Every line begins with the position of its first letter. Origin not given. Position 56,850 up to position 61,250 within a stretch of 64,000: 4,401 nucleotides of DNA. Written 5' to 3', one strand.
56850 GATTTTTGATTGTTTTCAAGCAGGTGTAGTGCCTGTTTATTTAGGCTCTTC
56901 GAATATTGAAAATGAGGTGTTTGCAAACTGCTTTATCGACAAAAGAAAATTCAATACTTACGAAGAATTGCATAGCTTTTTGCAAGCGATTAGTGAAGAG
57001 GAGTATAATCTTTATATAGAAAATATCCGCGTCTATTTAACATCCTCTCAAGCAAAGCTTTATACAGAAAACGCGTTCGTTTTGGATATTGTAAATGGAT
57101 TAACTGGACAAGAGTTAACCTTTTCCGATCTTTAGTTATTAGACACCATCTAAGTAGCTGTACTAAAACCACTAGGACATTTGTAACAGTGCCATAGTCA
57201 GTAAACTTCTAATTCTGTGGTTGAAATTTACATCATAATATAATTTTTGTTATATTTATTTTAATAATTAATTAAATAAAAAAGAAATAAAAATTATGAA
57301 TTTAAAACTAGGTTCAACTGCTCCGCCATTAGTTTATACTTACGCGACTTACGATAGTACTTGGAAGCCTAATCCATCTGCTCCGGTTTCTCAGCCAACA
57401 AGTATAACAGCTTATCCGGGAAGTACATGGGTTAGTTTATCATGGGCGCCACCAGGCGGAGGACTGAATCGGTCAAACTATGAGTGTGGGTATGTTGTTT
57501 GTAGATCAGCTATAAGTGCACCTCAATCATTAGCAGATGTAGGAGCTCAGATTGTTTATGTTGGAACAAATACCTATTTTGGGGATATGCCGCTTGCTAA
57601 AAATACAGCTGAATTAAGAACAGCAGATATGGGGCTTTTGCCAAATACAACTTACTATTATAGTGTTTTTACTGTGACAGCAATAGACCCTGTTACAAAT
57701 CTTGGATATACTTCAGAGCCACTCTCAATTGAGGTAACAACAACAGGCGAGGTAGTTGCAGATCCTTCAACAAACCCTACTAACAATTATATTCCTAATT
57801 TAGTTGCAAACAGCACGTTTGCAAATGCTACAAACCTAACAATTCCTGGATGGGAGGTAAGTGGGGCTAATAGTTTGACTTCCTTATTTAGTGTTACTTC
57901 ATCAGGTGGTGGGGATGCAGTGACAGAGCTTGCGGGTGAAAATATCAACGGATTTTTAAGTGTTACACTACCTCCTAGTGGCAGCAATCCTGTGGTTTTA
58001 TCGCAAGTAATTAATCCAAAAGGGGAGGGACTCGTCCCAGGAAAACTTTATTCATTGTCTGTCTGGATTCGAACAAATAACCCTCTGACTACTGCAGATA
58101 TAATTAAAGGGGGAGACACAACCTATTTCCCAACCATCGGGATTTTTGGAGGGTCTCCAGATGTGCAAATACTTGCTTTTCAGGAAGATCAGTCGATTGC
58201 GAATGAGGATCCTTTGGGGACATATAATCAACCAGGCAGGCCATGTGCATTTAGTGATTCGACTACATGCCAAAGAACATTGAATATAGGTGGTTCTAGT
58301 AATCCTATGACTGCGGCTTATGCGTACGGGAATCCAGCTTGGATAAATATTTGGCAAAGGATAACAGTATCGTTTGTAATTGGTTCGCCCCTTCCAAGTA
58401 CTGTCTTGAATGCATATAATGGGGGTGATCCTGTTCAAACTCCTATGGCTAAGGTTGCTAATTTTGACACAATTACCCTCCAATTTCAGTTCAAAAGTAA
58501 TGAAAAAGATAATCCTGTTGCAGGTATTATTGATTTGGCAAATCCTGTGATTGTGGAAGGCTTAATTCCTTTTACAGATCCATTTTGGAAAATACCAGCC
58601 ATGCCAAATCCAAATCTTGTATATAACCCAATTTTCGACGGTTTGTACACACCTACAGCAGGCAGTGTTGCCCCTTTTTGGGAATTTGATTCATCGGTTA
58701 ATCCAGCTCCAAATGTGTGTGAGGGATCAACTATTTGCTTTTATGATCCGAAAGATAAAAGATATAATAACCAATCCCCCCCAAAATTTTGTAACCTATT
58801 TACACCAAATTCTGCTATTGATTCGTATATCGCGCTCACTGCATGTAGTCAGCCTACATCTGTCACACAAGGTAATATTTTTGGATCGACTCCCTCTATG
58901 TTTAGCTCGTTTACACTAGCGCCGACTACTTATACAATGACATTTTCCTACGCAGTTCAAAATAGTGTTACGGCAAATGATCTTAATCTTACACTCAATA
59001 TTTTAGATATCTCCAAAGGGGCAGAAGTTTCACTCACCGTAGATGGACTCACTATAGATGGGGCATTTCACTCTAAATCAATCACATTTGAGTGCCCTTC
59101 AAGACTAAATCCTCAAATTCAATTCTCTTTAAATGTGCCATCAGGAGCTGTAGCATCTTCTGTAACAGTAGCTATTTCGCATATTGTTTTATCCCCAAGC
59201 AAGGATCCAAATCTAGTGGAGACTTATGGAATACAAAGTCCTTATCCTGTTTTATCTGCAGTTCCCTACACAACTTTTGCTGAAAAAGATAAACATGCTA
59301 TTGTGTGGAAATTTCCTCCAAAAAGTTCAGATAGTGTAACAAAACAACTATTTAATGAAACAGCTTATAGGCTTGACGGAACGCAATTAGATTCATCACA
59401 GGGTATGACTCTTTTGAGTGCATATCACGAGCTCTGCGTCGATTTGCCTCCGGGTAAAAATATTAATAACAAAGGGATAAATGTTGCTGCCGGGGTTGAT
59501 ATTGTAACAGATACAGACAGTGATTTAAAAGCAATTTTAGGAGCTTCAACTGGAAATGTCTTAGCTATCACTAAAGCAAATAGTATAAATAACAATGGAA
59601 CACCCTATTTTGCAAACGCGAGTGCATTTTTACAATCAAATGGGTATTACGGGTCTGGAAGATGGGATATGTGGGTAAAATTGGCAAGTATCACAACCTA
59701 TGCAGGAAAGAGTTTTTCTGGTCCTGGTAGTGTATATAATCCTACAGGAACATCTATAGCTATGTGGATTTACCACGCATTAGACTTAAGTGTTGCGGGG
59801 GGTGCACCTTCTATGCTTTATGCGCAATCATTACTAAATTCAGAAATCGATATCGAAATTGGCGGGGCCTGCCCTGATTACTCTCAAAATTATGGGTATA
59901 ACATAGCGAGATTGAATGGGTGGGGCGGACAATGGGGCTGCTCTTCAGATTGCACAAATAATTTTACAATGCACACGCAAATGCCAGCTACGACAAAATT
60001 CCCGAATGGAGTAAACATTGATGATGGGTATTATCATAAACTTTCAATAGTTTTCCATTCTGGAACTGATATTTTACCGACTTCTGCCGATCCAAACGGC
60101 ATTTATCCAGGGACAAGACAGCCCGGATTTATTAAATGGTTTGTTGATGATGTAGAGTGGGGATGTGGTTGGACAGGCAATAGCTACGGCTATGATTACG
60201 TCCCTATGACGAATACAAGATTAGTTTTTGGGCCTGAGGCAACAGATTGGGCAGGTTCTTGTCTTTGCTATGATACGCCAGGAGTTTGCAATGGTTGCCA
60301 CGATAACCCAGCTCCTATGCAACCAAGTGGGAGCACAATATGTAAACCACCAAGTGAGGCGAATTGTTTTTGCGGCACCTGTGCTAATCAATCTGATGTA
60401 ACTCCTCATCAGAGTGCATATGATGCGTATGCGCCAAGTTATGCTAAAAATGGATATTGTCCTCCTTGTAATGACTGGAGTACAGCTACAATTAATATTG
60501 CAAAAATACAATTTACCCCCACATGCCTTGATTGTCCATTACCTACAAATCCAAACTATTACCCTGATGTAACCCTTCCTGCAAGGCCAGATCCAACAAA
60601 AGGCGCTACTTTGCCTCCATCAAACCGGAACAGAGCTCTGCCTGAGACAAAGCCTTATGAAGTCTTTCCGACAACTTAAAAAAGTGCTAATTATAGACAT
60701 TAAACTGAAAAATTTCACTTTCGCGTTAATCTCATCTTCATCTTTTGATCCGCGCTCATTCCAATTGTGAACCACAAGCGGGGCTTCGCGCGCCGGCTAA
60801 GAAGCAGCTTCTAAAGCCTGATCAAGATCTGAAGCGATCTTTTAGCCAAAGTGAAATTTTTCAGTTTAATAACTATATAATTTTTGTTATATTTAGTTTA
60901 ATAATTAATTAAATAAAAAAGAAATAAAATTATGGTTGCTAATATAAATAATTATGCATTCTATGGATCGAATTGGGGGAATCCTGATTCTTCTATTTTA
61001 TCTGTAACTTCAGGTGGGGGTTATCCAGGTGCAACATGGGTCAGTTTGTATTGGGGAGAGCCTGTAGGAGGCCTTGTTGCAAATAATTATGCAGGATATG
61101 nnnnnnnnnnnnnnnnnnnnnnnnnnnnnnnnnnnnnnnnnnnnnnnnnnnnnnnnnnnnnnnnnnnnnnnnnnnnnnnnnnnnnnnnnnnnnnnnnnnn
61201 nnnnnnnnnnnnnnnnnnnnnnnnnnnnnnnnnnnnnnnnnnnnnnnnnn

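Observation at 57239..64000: Tandem pair of giant, signal-peptide-less FN3 / CBM-like / GH16-like proteins with near-identical 5' leaders; second copy missing from the ORF track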

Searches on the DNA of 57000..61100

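Call 48: search_rna_families(source=window, start=57000, end=61100, threshold=evalue, max_evalue=1)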
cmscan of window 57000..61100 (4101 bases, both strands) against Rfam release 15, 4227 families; matches with E-value up to 1: 0.
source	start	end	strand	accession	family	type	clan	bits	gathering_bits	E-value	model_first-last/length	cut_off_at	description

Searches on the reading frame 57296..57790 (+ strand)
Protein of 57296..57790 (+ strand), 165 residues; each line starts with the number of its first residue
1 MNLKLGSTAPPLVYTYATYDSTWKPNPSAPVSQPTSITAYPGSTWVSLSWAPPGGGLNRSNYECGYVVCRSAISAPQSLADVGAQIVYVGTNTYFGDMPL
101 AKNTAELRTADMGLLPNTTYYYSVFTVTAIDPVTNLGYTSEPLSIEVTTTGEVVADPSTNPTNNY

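Call 87: search_protein_families(library=pfam, max_evalue=10, proteins=[window:57296-57790:+])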
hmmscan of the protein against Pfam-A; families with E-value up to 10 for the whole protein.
window:57296-57790:+ (165 aa): 2 families
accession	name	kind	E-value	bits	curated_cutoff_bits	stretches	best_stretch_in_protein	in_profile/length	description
PF00041.27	fn3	-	0.00031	21.3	25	1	32-130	1-72/84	Fibronectin type III domain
PF16656.11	Pur_ac_phosph_N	-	0.027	15.4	30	1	91-128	53-82/93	Purple acid Phosphatase, N-terminal domain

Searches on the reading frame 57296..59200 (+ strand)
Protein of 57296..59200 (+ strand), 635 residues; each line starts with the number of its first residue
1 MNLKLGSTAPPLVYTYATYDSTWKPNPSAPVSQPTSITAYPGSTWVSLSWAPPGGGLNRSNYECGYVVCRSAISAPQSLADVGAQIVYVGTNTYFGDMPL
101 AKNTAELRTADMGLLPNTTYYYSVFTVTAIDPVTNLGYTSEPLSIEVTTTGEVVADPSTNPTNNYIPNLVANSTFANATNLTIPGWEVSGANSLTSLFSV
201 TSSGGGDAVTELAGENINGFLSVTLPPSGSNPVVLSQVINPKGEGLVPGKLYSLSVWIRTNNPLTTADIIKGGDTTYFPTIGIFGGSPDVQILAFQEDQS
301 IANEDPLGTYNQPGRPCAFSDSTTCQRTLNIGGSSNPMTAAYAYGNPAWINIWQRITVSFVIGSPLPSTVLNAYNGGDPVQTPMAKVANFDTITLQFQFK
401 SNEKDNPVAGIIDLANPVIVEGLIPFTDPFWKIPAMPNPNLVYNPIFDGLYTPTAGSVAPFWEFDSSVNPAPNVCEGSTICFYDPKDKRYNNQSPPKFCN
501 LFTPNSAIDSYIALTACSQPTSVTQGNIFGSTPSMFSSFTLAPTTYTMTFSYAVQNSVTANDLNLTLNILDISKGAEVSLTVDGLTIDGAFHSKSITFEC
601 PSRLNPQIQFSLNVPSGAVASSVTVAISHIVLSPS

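Call 76: predict_structure(alignment_id=A6)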
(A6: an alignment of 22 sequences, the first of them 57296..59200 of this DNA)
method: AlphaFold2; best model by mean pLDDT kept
length: 635 residues; sequences in the alignment: 22
mean_pLDDT: 74.7   pTM: 0.72
mean pLDDT of the five models: 74.7, 74.5, 72.5, 72.1, 67.3
residues with pLDDT >= 90: 129; 70-90: 302; 50-70: 113; < 50: 91
segments of 3 or more residues with pLDDT < 50: 1-16, 199-206, 272-274, 302-316, 329-345, 369-386, 468-470, 528-534
pLDDT, mean of each block of 10 residues (from residue 1): 35 50 81 94 92 88 91 92 86 86 81 89 92 79 95 63 70 81 86 64 43 67 87 90 74 86 68 64 81 66 43 49 51 41 52 77 62 42 50 88 81 89 75 69 83 67 62 70 84 79 81 87 67 52 90 88 88 74 92 93 83 83 91 80
secondary structure, 60 per line:
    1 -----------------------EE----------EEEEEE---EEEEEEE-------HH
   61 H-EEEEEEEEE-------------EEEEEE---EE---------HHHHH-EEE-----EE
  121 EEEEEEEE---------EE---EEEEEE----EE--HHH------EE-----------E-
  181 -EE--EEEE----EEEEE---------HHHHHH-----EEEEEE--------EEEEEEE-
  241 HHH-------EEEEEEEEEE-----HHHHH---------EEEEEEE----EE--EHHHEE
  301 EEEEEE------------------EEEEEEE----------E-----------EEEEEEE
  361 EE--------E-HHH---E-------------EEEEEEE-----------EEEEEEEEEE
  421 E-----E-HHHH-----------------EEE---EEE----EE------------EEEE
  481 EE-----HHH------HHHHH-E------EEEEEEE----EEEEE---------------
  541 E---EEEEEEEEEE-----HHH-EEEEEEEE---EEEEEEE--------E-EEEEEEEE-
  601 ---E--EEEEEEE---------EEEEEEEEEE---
elements in order: E36-41 E45-51 E63-71 E85-90 H105-109 E111-113 E119-128 E143-148 E186-189 E194-198 H208-213 E219-224 E233-239 E251-260 H266-270 E280-286 E299-306 E325-331 E354-362 E393-399 E411-421 H429-432 E450-452 E456-458 E477-482 H497-501 E510-516 E521-525 E545-554 E564-571 E575-581 E592-599 E607-613 E623-632

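Call 78: fold_search(model_id=the predicted structure, library=pdb)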
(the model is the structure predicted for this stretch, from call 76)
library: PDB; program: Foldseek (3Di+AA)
matches with E <= 10: 1804; with E <= 0.001: 154
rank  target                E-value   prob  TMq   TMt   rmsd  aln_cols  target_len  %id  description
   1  7kwb_A                2.2e-12  1.00  0.16  0.22  23.9       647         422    9  Surface glycan-binding protein B from Bacteroides thetaiotaomicron (released 2021-02-17)
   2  9h99                  3.6e-11  1.00  0.17  0.11  22.2       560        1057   10  Native structure of the full-length pesticidal protein Cry1Ca18 at pH7, from crystals formed in vivo (released 2025-11-12)
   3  8a1a_A                1.2e-10  1.00  0.20  0.11  25.9       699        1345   10  Structure of a leucinostatin derivative determined by host lattice display : L1F11V1 construct (released 2022-12-07)
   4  6qfk_A                1.3e-10  1.00  0.18  0.10  24.8       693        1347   11  EngBF DARPin Fusion 4b G10 (released 2019-11-06)
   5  9qxq                  1.7e-10  1.00  0.17  0.11  22.4       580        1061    9  native structure of full-length pesticidal protein Cry1Ca18 at pH9, from crystals formed in vivo (released 2026-02-11)
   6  2zxq                  1.9e-10  1.00  0.17  0.11  25.6       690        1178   11  Crystal structure of endo-alpha-N-acetylgalactosaminidase from Bifidobacterium longum (EngBF) (released 2009-06-16)
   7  8a19_A                2.7e-10  1.00  0.18  0.10  25.8       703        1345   11  Structure of a leucinostatin derivative determined by host lattice display : L1E4V1 construct (released 2022-12-07)
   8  5x7o_A                4.6e-10  1.00  0.19  0.12  18.4       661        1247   10  Crystal structure of Paenibacillus sp. 598K alpha-1,6-glucosyltransferase (released 2017-07-26)
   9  6qfo                  5.7e-10  1.00  0.17  0.09  25.0       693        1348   10  EngBF DARPin Fusion 9b 3G124 (released 2019-11-06)
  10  7kwb_B                6.4e-10  1.00  0.15  0.23  24.4       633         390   10  Surface glycan-binding protein B from Bacteroides thetaiotaomicron (released 2021-02-17)
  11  6sh9_B                6.4e-10  1.00  0.18  0.10  25.3       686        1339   12  EngBF DARPin Fusion 4b D12 (released 2019-11-06)
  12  6qep                  7.5e-10  1.00  0.18  0.10  25.1       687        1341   11  EngBF DARPin Fusion 4b H14 (released 2019-11-06)
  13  8w7n                  8.4e-10  1.00  0.18  0.12  30.7       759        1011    9  Crystal structure of the in-cell Cry1Aa purified from Bacillus thuringiensis (released 2024-03-06)
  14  6qev_B                1.1e-09  1.00  0.18  0.10  25.6       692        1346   10  EngBF DARPin Fusion 4b B6 (released 2019-11-06)
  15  9euf_8                6.3e-09  1.00  0.20  0.20  28.7       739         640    9  Cryo-EM structure of Staphylococcus aureus bacteriophage phi812 baseplate in the pre-contraction state - complete (released 2025-04-09)
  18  4xup_D                2.6e-08  1.00  0.20  0.35  15.5       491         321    8  Structure of the N-terminal CBM22-1-CBM22-2 tandem domain from Paenibacillus barcinonensis Xyn10C (released 2015-06-03)
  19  4xup_B                3.4e-08  1.00  0.19  0.34  23.0       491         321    8  Structure of the N-terminal CBM22-1-CBM22-2 tandem domain from Paenibacillus barcinonensis Xyn10C (released 2015-06-03)
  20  4xup_F                5.0e-08  1.00  0.19  0.35  22.6       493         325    8  Structure of the N-terminal CBM22-1-CBM22-2 tandem domain from Paenibacillus barcinonensis Xyn10C (released 2015-06-03)
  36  2y6j                  4.5e-06  1.00  0.20  0.63   5.3       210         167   13  X-2 engineered mutated CBM4-2 Carbohydrate Binding Module from a Thermostable Rhodothermus marinus Xylanase (released 2012-03-07)
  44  2zex_B                9.2e-06  1.00  0.18  0.64   5.8       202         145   12  Family 16 carbohydrate binding module (released 2008-03-04)
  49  2zex_A                1.1e-05  1.00  0.17  0.60   6.0       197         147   12  Family 16 carbohydrate binding module (released 2008-03-04)
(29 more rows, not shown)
